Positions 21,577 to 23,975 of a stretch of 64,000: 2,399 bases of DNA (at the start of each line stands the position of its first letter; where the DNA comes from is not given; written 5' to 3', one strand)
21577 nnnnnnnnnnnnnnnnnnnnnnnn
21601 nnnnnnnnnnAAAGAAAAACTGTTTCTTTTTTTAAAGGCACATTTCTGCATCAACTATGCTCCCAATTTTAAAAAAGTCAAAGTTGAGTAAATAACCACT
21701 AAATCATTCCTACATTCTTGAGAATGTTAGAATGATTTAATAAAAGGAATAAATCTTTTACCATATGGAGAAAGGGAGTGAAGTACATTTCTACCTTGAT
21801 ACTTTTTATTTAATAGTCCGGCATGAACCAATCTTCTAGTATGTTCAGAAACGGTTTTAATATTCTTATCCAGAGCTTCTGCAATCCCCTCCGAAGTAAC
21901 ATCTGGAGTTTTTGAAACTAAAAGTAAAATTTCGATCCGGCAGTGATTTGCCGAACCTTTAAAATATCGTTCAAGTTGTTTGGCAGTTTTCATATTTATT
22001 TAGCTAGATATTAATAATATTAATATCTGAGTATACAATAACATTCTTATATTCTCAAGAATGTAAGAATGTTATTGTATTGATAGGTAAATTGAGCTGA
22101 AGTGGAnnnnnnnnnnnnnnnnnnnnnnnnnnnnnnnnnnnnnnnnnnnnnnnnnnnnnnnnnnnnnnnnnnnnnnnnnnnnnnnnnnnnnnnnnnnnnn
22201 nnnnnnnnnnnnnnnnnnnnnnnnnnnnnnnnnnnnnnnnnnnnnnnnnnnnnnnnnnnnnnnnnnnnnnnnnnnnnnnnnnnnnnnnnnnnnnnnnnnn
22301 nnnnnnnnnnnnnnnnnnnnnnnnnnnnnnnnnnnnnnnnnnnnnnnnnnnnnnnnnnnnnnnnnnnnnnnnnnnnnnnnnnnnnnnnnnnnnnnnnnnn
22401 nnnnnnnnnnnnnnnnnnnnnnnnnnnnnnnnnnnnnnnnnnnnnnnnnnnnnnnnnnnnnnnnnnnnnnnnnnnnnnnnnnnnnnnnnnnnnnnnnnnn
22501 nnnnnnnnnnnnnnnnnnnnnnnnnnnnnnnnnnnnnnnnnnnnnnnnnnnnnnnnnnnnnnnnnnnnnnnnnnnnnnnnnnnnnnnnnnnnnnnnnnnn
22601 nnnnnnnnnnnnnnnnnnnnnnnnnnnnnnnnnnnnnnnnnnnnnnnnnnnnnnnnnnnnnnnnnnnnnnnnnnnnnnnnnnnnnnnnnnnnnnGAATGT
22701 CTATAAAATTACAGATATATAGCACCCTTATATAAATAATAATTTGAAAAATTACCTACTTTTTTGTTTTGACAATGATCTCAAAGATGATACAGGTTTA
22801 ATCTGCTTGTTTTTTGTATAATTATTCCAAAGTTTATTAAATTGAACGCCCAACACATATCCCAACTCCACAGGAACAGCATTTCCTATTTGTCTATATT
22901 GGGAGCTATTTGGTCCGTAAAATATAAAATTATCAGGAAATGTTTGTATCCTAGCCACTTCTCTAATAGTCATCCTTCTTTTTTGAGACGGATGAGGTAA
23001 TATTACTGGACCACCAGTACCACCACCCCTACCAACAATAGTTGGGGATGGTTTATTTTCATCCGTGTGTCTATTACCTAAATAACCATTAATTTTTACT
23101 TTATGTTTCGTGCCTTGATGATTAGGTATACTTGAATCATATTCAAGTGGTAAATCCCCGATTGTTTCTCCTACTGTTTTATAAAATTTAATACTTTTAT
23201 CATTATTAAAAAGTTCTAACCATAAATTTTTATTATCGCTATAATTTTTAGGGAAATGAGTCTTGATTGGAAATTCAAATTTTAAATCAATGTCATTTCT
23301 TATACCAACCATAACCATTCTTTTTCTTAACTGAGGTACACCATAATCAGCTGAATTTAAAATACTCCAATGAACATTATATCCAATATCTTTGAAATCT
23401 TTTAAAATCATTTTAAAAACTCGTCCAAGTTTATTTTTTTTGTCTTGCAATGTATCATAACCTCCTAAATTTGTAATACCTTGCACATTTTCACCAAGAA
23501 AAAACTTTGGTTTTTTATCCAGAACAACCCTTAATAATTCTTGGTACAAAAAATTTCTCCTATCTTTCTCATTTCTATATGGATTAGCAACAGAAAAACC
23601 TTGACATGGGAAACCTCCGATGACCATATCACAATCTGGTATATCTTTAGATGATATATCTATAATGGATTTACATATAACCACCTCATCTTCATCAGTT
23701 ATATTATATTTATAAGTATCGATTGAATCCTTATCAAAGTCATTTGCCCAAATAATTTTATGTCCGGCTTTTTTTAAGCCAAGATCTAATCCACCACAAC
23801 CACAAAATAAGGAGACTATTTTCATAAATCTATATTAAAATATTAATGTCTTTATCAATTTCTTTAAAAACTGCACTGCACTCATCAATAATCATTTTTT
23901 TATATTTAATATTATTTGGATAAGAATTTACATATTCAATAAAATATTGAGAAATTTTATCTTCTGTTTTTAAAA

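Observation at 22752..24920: AT-rich two-gene cassette (unknown 332-aa protein + C5-MTase) driven by a promoter carrying a LexA-type palindrome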

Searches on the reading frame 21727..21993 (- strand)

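Call 34: search_protein_families(library=pfam, proteins=[window:21727-21993:-], max_evalue=0.01)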
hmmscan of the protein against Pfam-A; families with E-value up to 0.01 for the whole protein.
window:21727-21993:- (88 aa): 6 families
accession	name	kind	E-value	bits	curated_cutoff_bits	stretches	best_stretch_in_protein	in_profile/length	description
PF01022.26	HTH_5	-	9.4e-07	29.1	22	1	19-63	4-47/47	Bacterial regulatory protein, arsR family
PF25212.1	HVO_A0114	-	4.8e-05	23.5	27.6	1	18-69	23-74/84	HVO_A0114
PF13412.12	HTH_24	-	6.5e-05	22.9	21.9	1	20-60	6-46/48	Winged helix-turn-helix DNA-binding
PF01047.28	MarR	-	0.00022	21.5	24.6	1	20-63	6-49/59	MarR family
PF12840.13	HTH_20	-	0.0011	19.3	27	1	19-62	6-49/51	Helix-turn-helix domain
PF13463.12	HTH_27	-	0.0026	18.5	22.2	1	21-78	7-68/68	Winged helix DNA-binding domain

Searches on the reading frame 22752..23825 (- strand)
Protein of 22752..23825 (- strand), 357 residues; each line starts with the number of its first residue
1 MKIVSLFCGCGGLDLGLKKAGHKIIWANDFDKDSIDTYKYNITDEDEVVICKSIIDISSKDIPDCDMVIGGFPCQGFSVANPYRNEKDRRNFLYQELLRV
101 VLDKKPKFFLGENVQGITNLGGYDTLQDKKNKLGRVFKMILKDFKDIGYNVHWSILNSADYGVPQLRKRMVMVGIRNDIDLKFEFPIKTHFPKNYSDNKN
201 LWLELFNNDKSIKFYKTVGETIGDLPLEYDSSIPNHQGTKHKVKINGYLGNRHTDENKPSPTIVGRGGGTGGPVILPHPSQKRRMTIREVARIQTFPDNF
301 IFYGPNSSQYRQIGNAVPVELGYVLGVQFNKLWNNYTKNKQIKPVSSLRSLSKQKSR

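Call 7: search_protein_families(library=pfam, proteins=[window:22752-23825:-], max_evalue=0.01)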
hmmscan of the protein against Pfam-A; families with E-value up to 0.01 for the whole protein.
window:22752-23825:- (357 aa): 1 family
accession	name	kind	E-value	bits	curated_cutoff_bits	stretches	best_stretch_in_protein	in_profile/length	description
PF00145.23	DNA_methylase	-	3.7e-76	257.1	22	1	1-326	1-319/324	C-5 cytosine-specific DNA methylase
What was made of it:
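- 22752..23825 (-): M gene: 357-aa C5 cytosine DNA methyltransferase, 4 nt downstream of R. PF00145 at 3.7e-76 (call 7).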

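Call 10: search_protein_families(library=ncbifam, proteins=[window:22752-23825:-], max_evalue=0.1)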
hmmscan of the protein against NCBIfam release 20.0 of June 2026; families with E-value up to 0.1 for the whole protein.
window:22752-23825:- (357 aa): 2 families
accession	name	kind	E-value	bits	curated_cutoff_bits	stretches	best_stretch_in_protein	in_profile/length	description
TIGR00675.1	dcm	superfamily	3.9e-69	233.8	100.65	1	3-321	1-321/329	DNA (cytosine-5-)-methyltransferase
NF007772.0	PRK10458.1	subfamily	1.4e-19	70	710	1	2-213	90-323/472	DNA cytosine methylase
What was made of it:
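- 22752..23825 (-): TIGR00675 at 3.9e-69 (call 10).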

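Call 11: search_protein_families(library=padloc, proteins=[window:22752-23825:-], max_evalue=0.1)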
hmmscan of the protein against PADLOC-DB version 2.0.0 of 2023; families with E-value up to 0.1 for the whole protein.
window:22752-23825:- (357 aa): 65 families (the best 25 are shown)
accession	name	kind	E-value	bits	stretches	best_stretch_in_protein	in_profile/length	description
PDLC03378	MTase_II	-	4.5e-97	323.4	1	1-341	3-338/344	Type II methyltransferase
PDLC03234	MTase_II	-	7.3e-79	263.7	2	1-232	5-209/375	Type II methyltransferase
PDLC03272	MTase_II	-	1.5e-77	259.4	1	2-342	76-399/407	Type II methyltransferase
PDLC00027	DruM2|DruM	-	1.2e-72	243.3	2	1-234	12-218/361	DNA cytosine methylase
PDLC00031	DruM2|DruM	-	3.6e-72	241.4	2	2-233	13-217/361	DNA cytosine methylase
PDLC00033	DruM2|DruM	-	3.2e-68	228.7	2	2-228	23-231/368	DNA cytosine methylase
PDLC03326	MTase_II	-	9.4e-66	220.7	2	2-231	6-220/412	Type II methyltransferase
PDLC00026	DruM2|DruM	-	4.3e-62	208.6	1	2-338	6-323/336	DNA cytosine methylase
PDLC03307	MTase_II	-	5.6e-59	198.3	2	1-226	1-241/382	Type II methyltransferase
PDLC02650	DrmMII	-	5.5e-56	188.3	3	3-119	11-138/435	DrmMII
PDLC03237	MTase_II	-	2.9e-51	172.4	2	3-234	796-1018/1036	Type II methyltransferase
PDLC02649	DrmMII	-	1.4e-50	170.5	2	32-183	82-227/422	DrmMII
PDLC02648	DrmMII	-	1.4e-49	167.2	2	3-227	24-279/468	DrmMII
PDLC00030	DruM2|DruM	-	2e-49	166.7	2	1-184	6-193/380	DNA cytosine methylase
PDLC02656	DrmMII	-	7.6e-49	164.8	2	2-228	6-235/491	DrmMII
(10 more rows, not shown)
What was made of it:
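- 22752..23825 (-): PADLOC MTase_II at 4.5e-97 (call 11).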

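Call 35: search_solved_structures(query=window:22752-23825:-, max_evalue=1e-10)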
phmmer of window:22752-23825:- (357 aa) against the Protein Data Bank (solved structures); distinct sequences matched with E-value up to 1e-10: 43.
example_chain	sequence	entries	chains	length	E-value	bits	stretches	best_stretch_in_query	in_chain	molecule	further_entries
1dct_A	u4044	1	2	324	3.4e-46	161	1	1-191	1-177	PROTEIN (MODIFICATION METHYLASE HAEIII)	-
3ubt_Y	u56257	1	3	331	7.1e-45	156.7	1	1-191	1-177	Modification methylase HaeIII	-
1svu_A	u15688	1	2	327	1.3e-34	122.9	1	2-321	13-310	Modification methylase HhaI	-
10mh_A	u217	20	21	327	1.6e-34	122.6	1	2-321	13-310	PROTEIN (CYTOSINE-SPECIFIC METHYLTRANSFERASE HHAI) | HaeIII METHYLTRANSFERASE | Modification methylase HhaI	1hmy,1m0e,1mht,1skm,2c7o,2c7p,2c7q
2i9k_A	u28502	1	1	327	2e-34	122.3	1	2-321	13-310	Modification methylase HhaI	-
1fjx_A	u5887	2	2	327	2.4e-34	122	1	2-187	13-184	HHAI DNA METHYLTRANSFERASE | MODIFICATION METHYLASE HHAI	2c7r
2uyh_A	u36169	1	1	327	2.7e-34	121.8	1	2-321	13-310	MODIFICATION METHYLASE HHAI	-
2zcj_A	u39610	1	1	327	3.3e-34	121.5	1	2-321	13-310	Modification methylase HhaI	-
2z6u_A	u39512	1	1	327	8.3e-34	120.2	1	2-321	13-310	Modification methylase HhaI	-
2uz4_A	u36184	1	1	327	9.2e-34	120.1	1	2-321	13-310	MODIFICATION METHYLASE HHAI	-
2uyc_A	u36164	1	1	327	9.2e-34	120.1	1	2-321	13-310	MODIFICATION METHYLASE HHAI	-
2z6q_A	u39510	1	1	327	9.9e-34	120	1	2-321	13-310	Modification methylase HhaI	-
2z6a_A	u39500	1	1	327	2.4e-33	118.7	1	2-321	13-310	Modification methylase HhaI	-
3g7u_A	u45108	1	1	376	5e-28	101.2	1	2-185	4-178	Cytosine-specific methyltransferase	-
9ped_A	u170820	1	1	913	2.6e-23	85.7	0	270-331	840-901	DNA (cytosine-5)-methyltransferase 1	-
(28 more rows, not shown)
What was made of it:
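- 22752..23825 (-): Matches M.HaeIII and M.HhaI in the PDB (call 35).
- Methyltransferase family hits come from calls 7, 10, 11 and 35.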
